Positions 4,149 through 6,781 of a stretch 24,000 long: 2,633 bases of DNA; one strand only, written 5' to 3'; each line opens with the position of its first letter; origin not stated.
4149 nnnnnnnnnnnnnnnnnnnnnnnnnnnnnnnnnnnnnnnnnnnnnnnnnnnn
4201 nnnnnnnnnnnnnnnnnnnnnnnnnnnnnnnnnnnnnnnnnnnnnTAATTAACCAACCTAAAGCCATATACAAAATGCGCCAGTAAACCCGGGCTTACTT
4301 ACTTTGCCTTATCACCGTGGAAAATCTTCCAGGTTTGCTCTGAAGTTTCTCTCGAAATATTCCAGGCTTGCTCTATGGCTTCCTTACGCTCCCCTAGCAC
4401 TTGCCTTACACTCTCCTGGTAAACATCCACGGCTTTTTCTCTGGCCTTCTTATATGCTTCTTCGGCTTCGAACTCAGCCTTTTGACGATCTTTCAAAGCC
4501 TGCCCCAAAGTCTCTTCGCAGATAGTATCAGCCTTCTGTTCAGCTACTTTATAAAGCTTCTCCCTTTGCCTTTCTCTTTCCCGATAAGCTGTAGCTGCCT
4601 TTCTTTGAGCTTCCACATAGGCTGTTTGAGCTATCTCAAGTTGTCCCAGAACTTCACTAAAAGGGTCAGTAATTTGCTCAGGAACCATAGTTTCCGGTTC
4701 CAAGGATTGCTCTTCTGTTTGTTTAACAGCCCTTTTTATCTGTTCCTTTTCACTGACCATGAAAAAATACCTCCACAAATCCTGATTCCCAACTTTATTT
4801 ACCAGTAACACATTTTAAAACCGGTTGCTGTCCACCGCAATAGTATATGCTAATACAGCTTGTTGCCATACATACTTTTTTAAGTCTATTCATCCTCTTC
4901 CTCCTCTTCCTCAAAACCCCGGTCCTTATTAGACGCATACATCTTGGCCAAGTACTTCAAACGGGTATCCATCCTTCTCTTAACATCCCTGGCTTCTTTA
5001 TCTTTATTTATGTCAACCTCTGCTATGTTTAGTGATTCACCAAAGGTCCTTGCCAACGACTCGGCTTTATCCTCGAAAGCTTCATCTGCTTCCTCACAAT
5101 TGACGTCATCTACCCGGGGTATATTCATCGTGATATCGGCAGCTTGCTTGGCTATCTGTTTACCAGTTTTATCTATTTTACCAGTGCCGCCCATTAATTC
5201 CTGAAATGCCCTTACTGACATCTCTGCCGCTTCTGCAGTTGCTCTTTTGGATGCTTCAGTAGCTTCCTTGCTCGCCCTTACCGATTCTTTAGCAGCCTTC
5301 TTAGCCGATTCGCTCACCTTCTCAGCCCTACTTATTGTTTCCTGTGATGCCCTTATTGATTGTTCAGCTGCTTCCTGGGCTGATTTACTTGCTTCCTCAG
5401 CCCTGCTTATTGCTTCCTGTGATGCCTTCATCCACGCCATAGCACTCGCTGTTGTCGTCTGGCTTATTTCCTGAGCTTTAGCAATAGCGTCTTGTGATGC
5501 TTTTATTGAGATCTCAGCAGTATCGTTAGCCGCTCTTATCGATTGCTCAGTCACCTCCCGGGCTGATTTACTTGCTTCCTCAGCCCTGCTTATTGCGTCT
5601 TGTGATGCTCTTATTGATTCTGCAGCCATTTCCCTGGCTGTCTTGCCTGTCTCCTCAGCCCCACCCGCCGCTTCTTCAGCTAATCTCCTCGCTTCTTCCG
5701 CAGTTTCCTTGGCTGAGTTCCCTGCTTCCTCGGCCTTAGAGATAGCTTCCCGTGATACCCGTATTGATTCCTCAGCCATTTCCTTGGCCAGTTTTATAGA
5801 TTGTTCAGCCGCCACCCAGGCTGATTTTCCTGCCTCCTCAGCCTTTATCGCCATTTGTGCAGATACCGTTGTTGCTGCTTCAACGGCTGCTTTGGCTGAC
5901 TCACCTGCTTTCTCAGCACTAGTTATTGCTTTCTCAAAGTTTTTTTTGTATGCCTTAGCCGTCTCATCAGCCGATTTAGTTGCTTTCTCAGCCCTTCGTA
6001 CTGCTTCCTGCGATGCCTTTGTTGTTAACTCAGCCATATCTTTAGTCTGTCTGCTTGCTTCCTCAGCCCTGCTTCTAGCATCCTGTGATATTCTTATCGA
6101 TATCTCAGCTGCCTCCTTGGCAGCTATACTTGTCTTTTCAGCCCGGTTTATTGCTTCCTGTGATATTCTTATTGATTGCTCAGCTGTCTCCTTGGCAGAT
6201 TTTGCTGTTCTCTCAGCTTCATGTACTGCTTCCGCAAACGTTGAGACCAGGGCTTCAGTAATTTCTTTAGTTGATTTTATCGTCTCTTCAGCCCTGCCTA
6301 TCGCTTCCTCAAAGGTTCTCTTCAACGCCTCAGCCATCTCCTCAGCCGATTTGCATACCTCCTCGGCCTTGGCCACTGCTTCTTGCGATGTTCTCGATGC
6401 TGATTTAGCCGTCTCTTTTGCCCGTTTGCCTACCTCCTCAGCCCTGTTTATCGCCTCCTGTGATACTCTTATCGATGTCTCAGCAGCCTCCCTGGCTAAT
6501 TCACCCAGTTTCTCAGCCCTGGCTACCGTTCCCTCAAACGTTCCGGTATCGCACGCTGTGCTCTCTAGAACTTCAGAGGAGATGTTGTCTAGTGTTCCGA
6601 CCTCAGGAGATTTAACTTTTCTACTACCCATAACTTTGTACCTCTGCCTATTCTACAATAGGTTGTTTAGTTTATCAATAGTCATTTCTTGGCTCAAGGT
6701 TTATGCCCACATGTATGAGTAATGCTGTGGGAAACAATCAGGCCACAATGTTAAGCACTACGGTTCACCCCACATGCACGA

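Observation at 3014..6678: Candidate cytoskeletal/scaffold module: tubulin-like GTPase converging on two coiled-coil genes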

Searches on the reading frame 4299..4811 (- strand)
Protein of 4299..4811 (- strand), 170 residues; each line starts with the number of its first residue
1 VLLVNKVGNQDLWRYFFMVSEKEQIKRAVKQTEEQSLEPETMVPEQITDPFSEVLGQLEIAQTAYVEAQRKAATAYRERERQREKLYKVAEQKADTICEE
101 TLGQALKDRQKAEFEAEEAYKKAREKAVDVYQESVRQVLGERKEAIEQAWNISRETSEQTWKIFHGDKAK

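Call 3: search_protein_families(library=pfam, proteins=[window:4299-4811:-], max_evalue=0.01)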
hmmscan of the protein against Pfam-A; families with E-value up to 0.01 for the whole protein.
window:4299-4811:- (170 aa): 1 family
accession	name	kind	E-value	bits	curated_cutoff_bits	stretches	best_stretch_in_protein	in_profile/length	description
PF21864.1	MORF_dom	-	0.0088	16.3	27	0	118-156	12-50/93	Multiple organellar RNA editing factor 1, MORF domain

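Call 4: search_protein_families(library=ncbifam, proteins=[window:4299-4811:-], max_evalue=0.01)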
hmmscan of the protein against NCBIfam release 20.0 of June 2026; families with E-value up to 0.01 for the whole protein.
window:4299-4811:- (170 aa): 0 families

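Call 32: search_solved_structures(query=window:4299-4757:-, max_evalue=1)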
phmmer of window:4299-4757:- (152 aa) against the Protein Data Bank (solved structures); distinct sequences matched with E-value up to 1: 5.
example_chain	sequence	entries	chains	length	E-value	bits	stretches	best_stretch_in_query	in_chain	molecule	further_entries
9k8e_A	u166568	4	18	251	0.042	17.4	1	5-80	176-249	Cage-t32-Zn1-HEHE-35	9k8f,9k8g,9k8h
6ekk_C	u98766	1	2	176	0.59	13.7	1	72-120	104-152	Ras-related protein Rab-35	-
3tw8_B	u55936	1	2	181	0.62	13.6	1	72-120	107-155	Ras-related protein Rab-35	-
6if2_B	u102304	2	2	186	0.64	13.6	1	72-120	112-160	Ras-related protein Rab-35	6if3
3tny_A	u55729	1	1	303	0.71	13.4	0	63-149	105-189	YfiY (ABC transport system substrate-binding protein)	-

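Call 33: find_homologous_proteins(query=window:4299-4757:-, max_evalue=0.001)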
Query window:4299-4757:-: 40 candidates shared short words with the query, none scored E <= 0.001.

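Call 49: predict_structure(protein=window:4299-4757:-)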
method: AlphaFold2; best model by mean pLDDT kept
length: 152 residues; sequences in the alignment: 1
mean_pLDDT: 88.4   pTM: 0.45
mean pLDDT of the five models: 88.4, 87.8, 86.6, 86.0, 77.3
residues with pLDDT >= 90: 107; 70-90: 21; 50-70: 14; < 50: 10
segments of 3 or more residues with pLDDT < 50: 19-22, 24-28
pLDDT, mean of each block of 10 residues (from residue 1): 78 63 49 84 95 98 98 98 98 98 98 98 98 97 83 51
secondary structure, 60 per line:
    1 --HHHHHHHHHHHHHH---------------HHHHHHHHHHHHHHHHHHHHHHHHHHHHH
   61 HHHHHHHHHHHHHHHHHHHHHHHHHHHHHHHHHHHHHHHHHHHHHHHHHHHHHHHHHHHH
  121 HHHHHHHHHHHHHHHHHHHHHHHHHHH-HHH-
elements in order: H3-16 H32-147

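Call 50: search_protein_representatives(protein=window:4299-4757:-)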
Query: 152 residues. Proteins with E-value up to 0.001 (for the whole library): 138; up to 1e-10: 48; up to 1e-30: 1. The best 138 are listed.
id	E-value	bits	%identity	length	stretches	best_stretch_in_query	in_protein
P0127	2.9e-34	134.4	50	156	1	2-152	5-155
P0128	5.6e-27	110.8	41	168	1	5-150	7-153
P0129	8.0e-25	103.9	46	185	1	27-149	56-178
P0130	1.2e-24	103.3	42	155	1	13-149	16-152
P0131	1.6e-24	102.9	40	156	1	3-151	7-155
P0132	8.5e-24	100.6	40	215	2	2-131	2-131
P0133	5.7e-23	97.9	51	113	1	2-111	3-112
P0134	6.9e-20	87.9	37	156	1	4-149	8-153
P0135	7.0e-20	87.9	39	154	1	8-149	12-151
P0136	9.7e-20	87.4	41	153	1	28-149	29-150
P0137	1.7e-19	86.7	36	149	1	22-148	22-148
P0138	2.3e-18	83.0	41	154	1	4-146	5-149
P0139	4.1e-18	82.2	39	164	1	2-146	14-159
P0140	1.1e-17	80.9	45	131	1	1-118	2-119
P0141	1.3e-17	80.6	34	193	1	4-146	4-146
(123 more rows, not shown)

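Call 59: search_protein_families(library=phrogs, proteins=[window:4299-4757:-], max_evalue=0.001)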
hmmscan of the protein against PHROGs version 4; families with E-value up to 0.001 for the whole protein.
window:4299-4757:- (152 aa): 0 families

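Call 60: search_protein_families(library=padloc, proteins=[window:4299-4757:-], max_evalue=0.001)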
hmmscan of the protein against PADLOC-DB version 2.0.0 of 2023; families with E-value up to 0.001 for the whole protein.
window:4299-4757:- (152 aa): 1 family
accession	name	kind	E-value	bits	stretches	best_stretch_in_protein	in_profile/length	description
PDLC03629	REase_MTase_IIG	-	0.00083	15.2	1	35-120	354-436/1182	Type IIG restriction enzyme-methyltransferase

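Call 65: search_protein_families(library=pfam, alignment_id=A4, max_evalue=0.01)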
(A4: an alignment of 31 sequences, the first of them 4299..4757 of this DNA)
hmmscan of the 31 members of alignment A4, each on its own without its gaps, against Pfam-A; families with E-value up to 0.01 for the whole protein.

A. member 1, window:4299-4757:- (152 aa): 1 family
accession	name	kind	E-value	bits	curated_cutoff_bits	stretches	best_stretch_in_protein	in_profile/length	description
PF21864.1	MORF_dom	-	0.0086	16.3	27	0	100-138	12-50/93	Multiple organellar RNA editing factor 1, MORF domain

B. families by the number of members that match (of 31 scanned): 9 families
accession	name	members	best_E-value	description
PF09731.14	Mitofilin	2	0.00071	Mitochondrial inner membrane protein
PF20363.3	DUF6658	2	0.00074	Family of unknown function (DUF6658)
PF08598.16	Sds3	2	0.0011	Sds3-like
PF15825.10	FAM25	1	0.0027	FAM25 family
PF01895.24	PhoU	1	0.0043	PhoU domain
PF14932.11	HAUS-augmin3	1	0.0064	HAUS augmin-like complex subunit 3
PF09424.15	YqeY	1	0.0071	Yqey-like protein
PF02601.20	Exonuc_VII_L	1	0.0078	Exonuclease VII, large subunit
PF21864.1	MORF_dom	1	0.0086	Multiple organellar RNA editing factor 1, MORF domain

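Call 66: search_solved_structures(query=A4, max_evalue=1)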
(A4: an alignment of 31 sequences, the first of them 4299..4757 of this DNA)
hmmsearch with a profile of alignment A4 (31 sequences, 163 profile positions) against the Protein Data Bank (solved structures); distinct sequences matched with E-value up to 1: 4.
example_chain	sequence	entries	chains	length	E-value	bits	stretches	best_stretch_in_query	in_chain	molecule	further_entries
8r5s_A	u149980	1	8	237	0.036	17.4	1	89-127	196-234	chain A, B, C and H of the soluble homotetramer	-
2hz8_A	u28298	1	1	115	0.11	15.8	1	73-140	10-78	De novo designed diiron protein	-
4uos_A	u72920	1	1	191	0.18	15.2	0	72-153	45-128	DESIGNED HELICAL BUNDLE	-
7p2y_b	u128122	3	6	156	0.22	14.9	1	39-132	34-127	ATP synthase subunit b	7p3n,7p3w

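Call 70: find_related_loci(query=A4, collection=metagenome_contigs, flank=5000)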
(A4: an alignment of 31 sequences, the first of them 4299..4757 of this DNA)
Query A4 (152 aa) in metagenome_contigs; peptide patterns used: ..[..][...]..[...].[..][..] (x = any residue, [..] = any of these).
600 stretches matched a pattern (row limit reached: there are more); 467 encode a relative of the query (tblastn E <= 1e-3); the best 80 are kept; 80 distinct loci.
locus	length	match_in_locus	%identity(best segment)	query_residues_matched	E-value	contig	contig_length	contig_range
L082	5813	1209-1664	71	1-152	2e-62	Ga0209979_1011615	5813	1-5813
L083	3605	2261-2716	70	1-152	3e-61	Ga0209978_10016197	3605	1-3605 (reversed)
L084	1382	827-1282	65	1-152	6e-62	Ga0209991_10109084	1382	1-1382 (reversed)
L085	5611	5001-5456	60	1-152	1e-51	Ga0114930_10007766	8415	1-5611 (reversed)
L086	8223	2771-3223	56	1-151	1e-51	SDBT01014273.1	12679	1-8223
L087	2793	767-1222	57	1-152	2e-50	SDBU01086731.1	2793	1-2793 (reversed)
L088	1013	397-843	56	1-149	7e-53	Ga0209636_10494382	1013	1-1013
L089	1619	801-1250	57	1-150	3e-50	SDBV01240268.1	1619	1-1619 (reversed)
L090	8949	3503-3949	55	1-149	5e-48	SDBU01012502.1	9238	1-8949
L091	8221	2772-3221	55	1-150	1e-47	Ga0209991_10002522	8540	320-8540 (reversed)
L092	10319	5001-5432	56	1-147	2e-47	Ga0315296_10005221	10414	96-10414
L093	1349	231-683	55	1-151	3e-49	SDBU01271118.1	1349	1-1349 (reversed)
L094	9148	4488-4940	53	1-151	2e-46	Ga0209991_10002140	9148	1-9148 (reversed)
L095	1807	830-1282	53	1-151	1e-46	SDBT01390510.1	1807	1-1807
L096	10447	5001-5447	54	1-149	6e-46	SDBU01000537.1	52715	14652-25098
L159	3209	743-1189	51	1-149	1e-38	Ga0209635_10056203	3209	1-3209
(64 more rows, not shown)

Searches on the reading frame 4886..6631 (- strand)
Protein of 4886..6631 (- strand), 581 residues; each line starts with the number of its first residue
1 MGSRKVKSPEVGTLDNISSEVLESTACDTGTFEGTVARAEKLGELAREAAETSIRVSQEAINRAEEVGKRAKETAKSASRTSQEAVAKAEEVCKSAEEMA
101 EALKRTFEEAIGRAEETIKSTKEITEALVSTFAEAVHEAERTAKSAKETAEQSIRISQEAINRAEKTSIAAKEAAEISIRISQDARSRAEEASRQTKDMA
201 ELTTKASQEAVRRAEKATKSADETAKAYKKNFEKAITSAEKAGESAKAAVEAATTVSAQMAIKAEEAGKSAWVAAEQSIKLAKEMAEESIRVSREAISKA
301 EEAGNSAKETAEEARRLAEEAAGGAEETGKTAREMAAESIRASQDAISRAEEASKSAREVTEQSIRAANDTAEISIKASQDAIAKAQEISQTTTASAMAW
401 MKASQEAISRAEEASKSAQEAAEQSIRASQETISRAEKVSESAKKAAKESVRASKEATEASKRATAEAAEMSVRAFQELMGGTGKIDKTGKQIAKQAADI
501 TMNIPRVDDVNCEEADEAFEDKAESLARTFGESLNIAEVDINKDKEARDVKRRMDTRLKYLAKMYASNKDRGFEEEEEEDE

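Call 3: search_protein_families(library=pfam, proteins=[window:4886-6631:-], max_evalue=0.01)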
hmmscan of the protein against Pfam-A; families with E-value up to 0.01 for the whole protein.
window:4886-6631:- (581 aa): 1 family
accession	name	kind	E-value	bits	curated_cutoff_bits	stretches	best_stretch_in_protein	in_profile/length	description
PF10157.14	BORCS6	-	0.0057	17.2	35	0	402-446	39-83/101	BLOC-1-related complex sub-unit 6 C-terminal helix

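Call 4: search_protein_families(library=ncbifam, proteins=[window:4886-6631:-], max_evalue=0.01)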
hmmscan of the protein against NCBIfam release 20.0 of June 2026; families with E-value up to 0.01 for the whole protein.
window:4886-6631:- (581 aa): 0 families

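Call 31: search_solved_structures(query=window:4886-6628:-, max_evalue=0.1)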
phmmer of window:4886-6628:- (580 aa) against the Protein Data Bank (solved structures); distinct sequences matched with E-value up to 0.1: 10.
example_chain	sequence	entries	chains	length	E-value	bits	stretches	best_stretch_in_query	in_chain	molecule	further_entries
4uos_A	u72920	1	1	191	0.00019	24.1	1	39-178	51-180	DESIGNED HELICAL BUNDLE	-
7mwr_B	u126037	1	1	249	0.0072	18.9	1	78-265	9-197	LHD101B4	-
5cwb_A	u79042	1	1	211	0.021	17.3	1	78-272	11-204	Designed helical repeat protein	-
8cwy_A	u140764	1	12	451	0.027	16.9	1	48-264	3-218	T32-15-1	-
8cws_A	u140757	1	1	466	0.028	16.9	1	64-303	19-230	F4132-2 Chain A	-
8gl3_A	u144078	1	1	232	0.033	16.7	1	43-250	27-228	pRLB-519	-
5cwc_A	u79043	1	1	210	0.036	16.5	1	43-220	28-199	Designed helical repeat protein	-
4tql_A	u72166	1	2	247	0.067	15.7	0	92-314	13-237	Three helix bundle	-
5cwg_A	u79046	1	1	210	0.07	15.6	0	43-219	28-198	Designed helical repeat protein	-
9k89_A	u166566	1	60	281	0.098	15.1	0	64-206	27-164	Cage-i53-Zn1-HEHE-6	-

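Call 34: find_homologous_proteins(query=window:4886-6628:-, max_evalue=0.00001)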
Query window:4886-6628:- (580 aa): 6 proteins with E <= 0.00001 among 8000 candidates.
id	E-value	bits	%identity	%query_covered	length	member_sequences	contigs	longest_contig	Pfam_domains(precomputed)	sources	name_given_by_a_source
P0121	9.3e-29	119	36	53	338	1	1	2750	-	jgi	jgi:hypothetical protein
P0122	4.7e-14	71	31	49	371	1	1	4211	-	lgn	-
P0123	2.1e-9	55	43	13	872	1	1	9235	PF13426.14,PF13188.14,PF08448.17,PF02518.32,PF00512.32,PF00989.32,PF00072.31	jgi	jgi:signal transduction histidine kinase/PAS domain-containing protein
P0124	2.4e-9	55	36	45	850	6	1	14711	PF13426.14,PF13188.14,PF08448.17,PF02518.32,PF00512.32,PF00989.32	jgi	-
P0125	7.0e-8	50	36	45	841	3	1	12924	PF13426.14,PF13188.14,PF08448.17,PF02518.32,PF00512.32,PF00989.32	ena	-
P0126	1.6e-6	46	34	47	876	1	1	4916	PF13188.14,PF08448.17,PF02518.32,PF00512.32,PF00989.32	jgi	jgi:PAS domain S-box-containing protein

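Call 51: predict_structure(protein=window:4886-6628:-)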
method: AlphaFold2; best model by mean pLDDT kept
length: 580 residues; sequences in the alignment: 1
mean_pLDDT: 60.4   pTM: 0.32
mean pLDDT of the five models: 60.4, 60.1, 59.4, 58.3, 58.0
residues with pLDDT >= 90: 0; 70-90: 176; 50-70: 238; < 50: 166
segments of 3 or more residues with pLDDT < 50: 1-33, 91-100, 102-104, 106-108, 467-541, 566-580
pLDDT, mean of each block of 10 residues (from residue 1): 32 34 35 53 62 70 75 71 55 38 47 49 50 52 64 71 73 70 67 60 58 61 65 66 64 64 71 78 82 81 82 79 66 78 81 82 83 80 73 65 67 70 68 66 59 56 48 42 39 42 33 42 45 41 55 57 48 36
secondary structure, 60 per line:
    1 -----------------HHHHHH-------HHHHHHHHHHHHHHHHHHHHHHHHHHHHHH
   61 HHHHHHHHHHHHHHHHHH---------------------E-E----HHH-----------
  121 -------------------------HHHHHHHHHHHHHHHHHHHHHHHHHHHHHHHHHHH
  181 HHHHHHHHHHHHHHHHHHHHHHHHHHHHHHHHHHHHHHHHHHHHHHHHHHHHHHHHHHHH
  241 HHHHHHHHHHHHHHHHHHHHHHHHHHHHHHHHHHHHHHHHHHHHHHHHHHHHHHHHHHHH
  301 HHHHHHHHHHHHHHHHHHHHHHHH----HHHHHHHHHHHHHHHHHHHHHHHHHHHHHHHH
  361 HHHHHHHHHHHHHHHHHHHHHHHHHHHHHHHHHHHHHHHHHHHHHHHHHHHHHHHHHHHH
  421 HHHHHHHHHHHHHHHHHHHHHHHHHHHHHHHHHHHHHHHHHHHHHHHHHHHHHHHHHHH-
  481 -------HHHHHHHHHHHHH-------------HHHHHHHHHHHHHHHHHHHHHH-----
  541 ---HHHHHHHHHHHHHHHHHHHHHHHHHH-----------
elements in order: H18-23 H31-78 H146-324 H329-479 H488-500 H514-535 H544-569

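Call 58: find_encoding_contigs(protein=window:4886-6631:-, flank=10000, max_places=4)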
Protein window:4886-6631:- (581 aa): 2 contigs read that carry it; 2 places shown.
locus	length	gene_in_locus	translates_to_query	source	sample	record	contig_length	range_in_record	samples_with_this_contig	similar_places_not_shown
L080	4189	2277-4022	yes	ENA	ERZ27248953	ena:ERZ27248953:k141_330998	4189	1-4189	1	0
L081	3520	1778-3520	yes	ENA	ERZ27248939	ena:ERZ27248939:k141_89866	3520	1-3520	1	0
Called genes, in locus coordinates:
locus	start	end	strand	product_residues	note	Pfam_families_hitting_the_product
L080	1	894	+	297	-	?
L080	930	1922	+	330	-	PF02729:OTCace_N, PF00185:OTCace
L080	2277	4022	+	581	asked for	-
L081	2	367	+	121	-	?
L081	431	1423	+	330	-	PF02729:OTCace_N, PF00185:OTCace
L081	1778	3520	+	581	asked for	?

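Call 59: search_protein_families(library=phrogs, proteins=[window:4886-6628:-], max_evalue=0.001)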
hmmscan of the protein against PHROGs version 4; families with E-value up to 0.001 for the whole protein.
window:4886-6628:- (580 aa): 0 families

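Call 60: search_protein_families(library=padloc, proteins=[window:4886-6628:-], max_evalue=0.001)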
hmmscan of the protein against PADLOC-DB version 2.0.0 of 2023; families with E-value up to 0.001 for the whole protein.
window:4886-6628:- (580 aa): 0 families

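Call 64: search_protein_families(library=pfam, alignment_id=A5, max_evalue=0.01)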
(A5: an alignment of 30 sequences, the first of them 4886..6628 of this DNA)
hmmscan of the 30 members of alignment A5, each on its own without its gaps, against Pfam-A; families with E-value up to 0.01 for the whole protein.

A. member 1, window:4886-6628:- (580 aa): 1 family
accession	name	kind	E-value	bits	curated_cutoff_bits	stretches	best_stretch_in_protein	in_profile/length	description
PF10157.14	BORCS6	-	0.0057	17.2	35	0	401-445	39-83/101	BLOC-1-related complex sub-unit 6 C-terminal helix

B. families by the number of members that match (of 30 scanned): 6 families
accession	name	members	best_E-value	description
PF10157.14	BORCS6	12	1.9e-07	BLOC-1-related complex sub-unit 6 C-terminal helix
PF09361.15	Phasin_2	6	1.4e-09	Phasin protein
PF07464.16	ApoLp-III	2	0.0025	Apolipophorin-III precursor (apoLp-III)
PF15454.11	LAMTOR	1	8.8e-05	Late endosomal/lysosomal adaptor and MAPK and MTOR activator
PF06103.16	DUF948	1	0.0035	Bacterial protein of unknown function (DUF948)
PF10732.14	DUF2524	1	0.0066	Protein of unknown function (DUF2524)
